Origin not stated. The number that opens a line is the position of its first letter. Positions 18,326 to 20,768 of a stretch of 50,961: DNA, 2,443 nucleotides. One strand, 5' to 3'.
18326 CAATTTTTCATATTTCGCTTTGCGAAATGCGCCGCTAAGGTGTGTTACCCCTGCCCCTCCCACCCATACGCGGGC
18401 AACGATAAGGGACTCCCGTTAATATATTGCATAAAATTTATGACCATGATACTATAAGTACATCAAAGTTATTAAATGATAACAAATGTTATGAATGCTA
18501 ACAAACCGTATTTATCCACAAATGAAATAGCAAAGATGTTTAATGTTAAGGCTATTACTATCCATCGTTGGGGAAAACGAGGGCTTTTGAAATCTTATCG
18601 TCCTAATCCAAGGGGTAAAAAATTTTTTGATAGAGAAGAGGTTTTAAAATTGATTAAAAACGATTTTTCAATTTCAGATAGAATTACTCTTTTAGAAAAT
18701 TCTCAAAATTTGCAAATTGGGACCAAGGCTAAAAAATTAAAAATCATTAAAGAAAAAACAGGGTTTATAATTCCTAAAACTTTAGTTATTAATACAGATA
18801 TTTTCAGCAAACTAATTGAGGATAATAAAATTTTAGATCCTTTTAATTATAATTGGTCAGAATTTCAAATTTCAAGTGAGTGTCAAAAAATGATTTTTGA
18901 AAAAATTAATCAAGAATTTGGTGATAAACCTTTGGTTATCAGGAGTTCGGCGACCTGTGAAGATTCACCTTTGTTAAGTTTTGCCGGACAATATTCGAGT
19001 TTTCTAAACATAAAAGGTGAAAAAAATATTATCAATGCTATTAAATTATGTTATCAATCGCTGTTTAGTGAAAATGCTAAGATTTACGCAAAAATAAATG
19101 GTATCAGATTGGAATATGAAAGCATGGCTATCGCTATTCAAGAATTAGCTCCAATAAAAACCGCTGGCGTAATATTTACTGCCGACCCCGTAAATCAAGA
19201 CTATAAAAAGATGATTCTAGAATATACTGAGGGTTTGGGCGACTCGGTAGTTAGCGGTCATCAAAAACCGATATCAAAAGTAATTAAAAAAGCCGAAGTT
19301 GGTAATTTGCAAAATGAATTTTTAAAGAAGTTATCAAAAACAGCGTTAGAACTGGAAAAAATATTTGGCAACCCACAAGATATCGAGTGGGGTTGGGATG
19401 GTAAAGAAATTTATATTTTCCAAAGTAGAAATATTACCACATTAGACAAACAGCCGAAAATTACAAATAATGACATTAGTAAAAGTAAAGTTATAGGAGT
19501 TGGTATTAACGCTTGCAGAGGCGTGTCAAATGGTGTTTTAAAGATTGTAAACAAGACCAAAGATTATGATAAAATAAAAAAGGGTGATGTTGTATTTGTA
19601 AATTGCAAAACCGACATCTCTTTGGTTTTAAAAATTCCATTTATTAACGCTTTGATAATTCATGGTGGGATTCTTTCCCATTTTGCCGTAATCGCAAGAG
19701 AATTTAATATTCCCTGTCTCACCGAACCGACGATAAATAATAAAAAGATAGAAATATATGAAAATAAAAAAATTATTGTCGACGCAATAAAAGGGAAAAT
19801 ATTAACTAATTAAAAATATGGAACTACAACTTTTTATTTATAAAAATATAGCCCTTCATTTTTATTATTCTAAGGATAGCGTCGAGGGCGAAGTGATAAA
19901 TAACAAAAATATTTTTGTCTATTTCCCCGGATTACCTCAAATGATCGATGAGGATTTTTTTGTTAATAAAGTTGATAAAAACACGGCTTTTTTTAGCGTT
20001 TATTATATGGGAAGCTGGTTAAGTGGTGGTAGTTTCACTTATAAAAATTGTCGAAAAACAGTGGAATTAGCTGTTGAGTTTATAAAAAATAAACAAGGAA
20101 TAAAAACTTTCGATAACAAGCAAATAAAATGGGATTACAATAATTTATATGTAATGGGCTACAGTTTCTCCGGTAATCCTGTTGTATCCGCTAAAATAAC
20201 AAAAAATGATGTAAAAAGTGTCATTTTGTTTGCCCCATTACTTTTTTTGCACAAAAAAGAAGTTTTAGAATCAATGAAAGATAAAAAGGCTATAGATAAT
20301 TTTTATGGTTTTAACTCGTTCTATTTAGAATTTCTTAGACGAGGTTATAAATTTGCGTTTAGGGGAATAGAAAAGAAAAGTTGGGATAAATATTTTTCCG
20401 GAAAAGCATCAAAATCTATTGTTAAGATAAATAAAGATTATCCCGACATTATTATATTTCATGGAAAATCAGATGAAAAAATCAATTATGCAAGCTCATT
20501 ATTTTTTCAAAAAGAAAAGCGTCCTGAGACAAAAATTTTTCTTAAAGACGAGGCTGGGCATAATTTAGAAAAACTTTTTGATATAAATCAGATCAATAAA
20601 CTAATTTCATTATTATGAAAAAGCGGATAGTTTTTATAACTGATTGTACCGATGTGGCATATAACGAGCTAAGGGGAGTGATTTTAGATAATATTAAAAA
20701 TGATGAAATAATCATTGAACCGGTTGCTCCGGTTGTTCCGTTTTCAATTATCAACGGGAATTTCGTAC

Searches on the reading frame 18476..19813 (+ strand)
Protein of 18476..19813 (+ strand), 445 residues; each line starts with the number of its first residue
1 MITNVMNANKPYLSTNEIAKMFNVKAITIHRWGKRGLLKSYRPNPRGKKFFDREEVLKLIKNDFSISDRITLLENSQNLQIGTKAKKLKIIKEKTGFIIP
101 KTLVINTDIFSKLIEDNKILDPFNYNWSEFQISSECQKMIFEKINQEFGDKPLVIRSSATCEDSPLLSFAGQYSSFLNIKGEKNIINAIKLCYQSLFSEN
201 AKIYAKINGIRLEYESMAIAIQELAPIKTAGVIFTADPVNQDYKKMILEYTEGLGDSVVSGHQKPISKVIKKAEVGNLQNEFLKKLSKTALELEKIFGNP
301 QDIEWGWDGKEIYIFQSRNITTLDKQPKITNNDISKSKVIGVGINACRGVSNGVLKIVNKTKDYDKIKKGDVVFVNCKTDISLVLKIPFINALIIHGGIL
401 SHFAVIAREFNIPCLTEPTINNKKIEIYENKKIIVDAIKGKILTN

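Call 4: search_protein_families(library=pfam, proteins=[window:18476-19813:+], max_evalue=0.01)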
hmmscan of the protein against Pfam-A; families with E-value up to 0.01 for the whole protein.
window:18476-19813:+ (445 aa): 7 families
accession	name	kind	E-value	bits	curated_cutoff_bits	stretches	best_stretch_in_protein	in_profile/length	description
PF01326.24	PPDK_N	-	4.5e-50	171.2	27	2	80-272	3-224/328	Pyruvate phosphate dikinase, AMP/ATP-binding domain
PF00391.29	PEP-utilizers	-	7.5e-08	32.3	23.1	1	371-440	4-72/72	PEP-utilising enzyme, mobile domain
PF12728.13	HTH_17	-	6.7e-06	26.7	27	1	12-61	1-48/51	Helix-turn-helix domain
PF13411.12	MerR_1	-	3.9e-05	24.1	21.6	1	14-59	2-46/69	MerR HTH family regulatory protein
PF00376.29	MerR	-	0.00046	20.4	28.2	1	15-47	2-34/38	MerR family regulatory protein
PF01710.22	HTH_Tnp_IS630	-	0.0034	17.8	21.3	0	15-101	21-107/119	Transposase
PF04218.19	CENP-B_N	-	0.0037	17.3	21.2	0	14-34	24-44/53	CENP-B N-terminal DNA-binding domain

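Call 40: search_protein_families(library=padloc, proteins=[window:18476-19813:+], max_evalue=0.01)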
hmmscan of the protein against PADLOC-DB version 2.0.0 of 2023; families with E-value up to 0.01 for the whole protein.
window:18476-19813:+ (445 aa): 2 families
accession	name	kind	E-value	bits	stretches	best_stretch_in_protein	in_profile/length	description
PDLC04133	mad1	-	7.8e-08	30.5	1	9-67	2-58/60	mads_1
PDLC03348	MTase_II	-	0.0078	12.7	0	11-64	9-61/727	Type II methyltransferase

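Call 77: search_solved_structures(query=window:18476-19813:+, max_evalue=0.001, show_alignments=0)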
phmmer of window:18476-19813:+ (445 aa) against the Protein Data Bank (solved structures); distinct sequences matched with E-value up to 0.001: 14.
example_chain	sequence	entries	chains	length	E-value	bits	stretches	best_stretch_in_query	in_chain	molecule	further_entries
8a8e_A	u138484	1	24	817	1.7e-40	142.2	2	131-273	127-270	Phosphoenolpyruvate synthase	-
9dae_A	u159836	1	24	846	1.3e-36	129.4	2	139-305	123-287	Phosphoenolpyruvate synthase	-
5fbs_A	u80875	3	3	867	2.6e-33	118.6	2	150-276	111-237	Phosphoenolpyruvate synthase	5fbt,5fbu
5hv2_A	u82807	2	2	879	2.7e-33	118.5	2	150-276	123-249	Phosphoenolpyruvate synthase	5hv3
5hv1_A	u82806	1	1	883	2.8e-33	118.5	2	150-276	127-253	Phosphoenolpyruvate synthase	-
5hv6_A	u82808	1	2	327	1e-27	100.1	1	150-277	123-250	Phosphoenolpyruvate synthase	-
2ols_A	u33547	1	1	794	9.1e-26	93.7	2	149-269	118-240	Phosphoenolpyruvate synthase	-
9goj_A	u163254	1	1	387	4.1e-17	65.2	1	152-267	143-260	Phosphoenolpyruvate synthase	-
1dik_A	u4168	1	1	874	6.7e-05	25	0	182-319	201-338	PYRUVATE PHOSPHATE DIKINASE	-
1ggo_A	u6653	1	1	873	6.8e-05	25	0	182-319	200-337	PROTEIN (PYRUVATE, PHOSPHATE DIKINASE)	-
1kbl_A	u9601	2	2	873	6.8e-05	25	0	182-319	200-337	PYRUVATE PHOSPHATE DIKINASE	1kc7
1jde_A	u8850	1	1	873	6.8e-05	25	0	182-319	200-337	PYRUVATE, PHOSPHATE DIKINASE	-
9pzl_A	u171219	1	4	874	6.8e-05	25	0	182-319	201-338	Pyruvate, phosphate dikinase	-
2r82_A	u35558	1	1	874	0.00027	23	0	182-319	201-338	Pyruvate, phosphate dikinase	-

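Call 84: search_protein_families(library=ncbifam, proteins=[window:18476-19813:+], max_evalue=0.001)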
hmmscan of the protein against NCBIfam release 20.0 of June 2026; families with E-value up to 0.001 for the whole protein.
window:18476-19813:+ (445 aa): 23 families
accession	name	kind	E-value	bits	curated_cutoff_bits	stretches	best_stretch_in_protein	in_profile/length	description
NF005057.0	PRK06464.1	equivalog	1.9e-56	191.6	598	2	139-274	107-244/798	phosphoenolpyruvate synthase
TIGR01418.1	PEP_synth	equivalog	4.1e-53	180.8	739.75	2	141-274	104-238/784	pyruvate, water dikinase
NF004881.0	PRK06241.2-2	equivalog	3.7e-51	174.4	883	3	142-262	98-218/898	phosphoenolpyruvate synthase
NF004877.0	PRK06241.1-2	subfamily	1.9e-50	172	866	3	129-265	89-225/869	phosphoenolpyruvate synthase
NF004880.0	PRK06241.2-1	equivalog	9.9e-48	162.7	972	2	130-328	84-288/837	phosphoenolpyruvate synthase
NF041857.1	RIF_Ptrans_rph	equivalog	6.6e-46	157.1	999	3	129-274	87-232/864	rifamycin-inactivating phosphotransferase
NF004878.0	PRK06241.1-3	subfamily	2e-45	155.3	945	3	130-263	89-222/891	phosphoenolpyruvate synthase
NF052631.1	prodigiosin_PigC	equivalog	6.7e-45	153.3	1300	2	75-275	10-218/883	prodigiosin ligase PigC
NF004879.0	PRK06241.1-4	equivalog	3.4e-42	144.6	976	3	129-262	89-222/868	phosphoenolpyruvate synthase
NF052632.1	undecylprod_RedH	equivalog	3e-41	141.3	1350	2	76-262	12-201/880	undecylprodigiosin ligase RedH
NF000283.1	RPH_KJ151292.1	equivalog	2.2e-29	102.2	1700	2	154-275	115-236/865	rifamycin-inactivating phosphotransferase Rph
NF004882.0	PRK06241.2-3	equivalog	2.8e-29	101.8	850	2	127-330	73-287/827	phosphoenolpyruvate synthase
NF004883.0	PRK06241.2-4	equivalog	4.7e-26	91.2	1063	1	146-262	118-234/928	phosphoenolpyruvate synthase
NF004508.0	PRK05849.1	equivalog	1.5e-24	86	501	1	114-335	25-232/789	hypothetical protein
NF004531.0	PRK05878.1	equivalog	1.4e-16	60.2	456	2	326-442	339-454/534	pyruvate, phosphate dikinase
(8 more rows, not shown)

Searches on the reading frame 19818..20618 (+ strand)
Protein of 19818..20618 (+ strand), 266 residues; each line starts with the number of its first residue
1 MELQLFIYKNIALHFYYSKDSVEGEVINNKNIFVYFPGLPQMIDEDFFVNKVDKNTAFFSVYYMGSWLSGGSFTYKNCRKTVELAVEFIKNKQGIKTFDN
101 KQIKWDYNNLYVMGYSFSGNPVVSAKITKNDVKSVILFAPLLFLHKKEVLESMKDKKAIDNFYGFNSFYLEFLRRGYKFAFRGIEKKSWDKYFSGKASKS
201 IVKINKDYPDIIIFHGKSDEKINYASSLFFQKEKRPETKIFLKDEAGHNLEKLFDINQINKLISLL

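Call 4: search_protein_families(library=pfam, proteins=[window:19818-20618:+], max_evalue=0.01)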
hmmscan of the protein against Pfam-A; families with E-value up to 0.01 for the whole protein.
window:19818-20618:+ (266 aa): 1 family
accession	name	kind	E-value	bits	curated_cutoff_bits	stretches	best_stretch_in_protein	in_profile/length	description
PF20434.5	BD-FAE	-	0.0019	18.2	26.8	1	102-231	83-212/215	BD-FAE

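Call 40: search_protein_families(library=padloc, proteins=[window:19818-20618:+], max_evalue=0.01)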
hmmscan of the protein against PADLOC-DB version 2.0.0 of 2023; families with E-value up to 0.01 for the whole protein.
window:19818-20618:+ (266 aa): 0 families

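Call 78: search_solved_structures(query=window:19818-20618:+, max_evalue=1, show_alignments=0)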
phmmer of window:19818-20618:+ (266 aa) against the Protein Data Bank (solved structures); distinct sequences matched with E-value up to 1: 0.

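Call 84: search_protein_families(library=ncbifam, proteins=[window:19818-20618:+], max_evalue=0.001)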
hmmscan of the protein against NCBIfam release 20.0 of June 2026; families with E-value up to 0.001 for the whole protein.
window:19818-20618:+ (266 aa): 0 families
